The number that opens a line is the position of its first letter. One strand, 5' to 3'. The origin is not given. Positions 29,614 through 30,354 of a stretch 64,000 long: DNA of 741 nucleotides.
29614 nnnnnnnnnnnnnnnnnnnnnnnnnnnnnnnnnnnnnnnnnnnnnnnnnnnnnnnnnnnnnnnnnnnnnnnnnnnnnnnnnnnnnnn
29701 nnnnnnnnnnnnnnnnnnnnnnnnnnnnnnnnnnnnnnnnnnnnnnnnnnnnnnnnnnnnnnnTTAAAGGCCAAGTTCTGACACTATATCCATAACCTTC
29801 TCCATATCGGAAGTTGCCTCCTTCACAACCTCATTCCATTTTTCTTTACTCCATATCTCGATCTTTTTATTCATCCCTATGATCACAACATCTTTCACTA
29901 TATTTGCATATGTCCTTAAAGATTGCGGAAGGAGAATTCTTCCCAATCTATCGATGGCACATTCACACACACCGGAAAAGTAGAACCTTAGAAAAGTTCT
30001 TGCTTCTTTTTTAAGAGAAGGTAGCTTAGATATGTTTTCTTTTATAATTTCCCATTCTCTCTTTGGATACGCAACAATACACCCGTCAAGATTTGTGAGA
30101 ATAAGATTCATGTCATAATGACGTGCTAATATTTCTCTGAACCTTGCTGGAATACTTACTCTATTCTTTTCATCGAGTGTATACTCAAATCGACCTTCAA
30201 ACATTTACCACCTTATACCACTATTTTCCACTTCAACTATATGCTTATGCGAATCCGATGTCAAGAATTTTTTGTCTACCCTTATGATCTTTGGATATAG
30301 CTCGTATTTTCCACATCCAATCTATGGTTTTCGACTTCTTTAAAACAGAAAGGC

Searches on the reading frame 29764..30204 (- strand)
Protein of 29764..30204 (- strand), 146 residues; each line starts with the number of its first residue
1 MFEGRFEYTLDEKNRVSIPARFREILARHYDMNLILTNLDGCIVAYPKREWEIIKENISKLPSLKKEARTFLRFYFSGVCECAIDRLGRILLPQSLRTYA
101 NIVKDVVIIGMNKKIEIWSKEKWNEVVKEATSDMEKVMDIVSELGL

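Call 94: search_protein_families(library=pfam, proteins=[window:29764-30204:-], max_evalue=0.00001)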
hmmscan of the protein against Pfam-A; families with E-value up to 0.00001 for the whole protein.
window:29764-30204:- (146 aa): 1 family
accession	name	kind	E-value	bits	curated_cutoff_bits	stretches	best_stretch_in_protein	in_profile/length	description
PF02381.23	MraZ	-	1e-33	115.5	23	2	76-131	2-57/72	MraZ protein, putative antitoxin-like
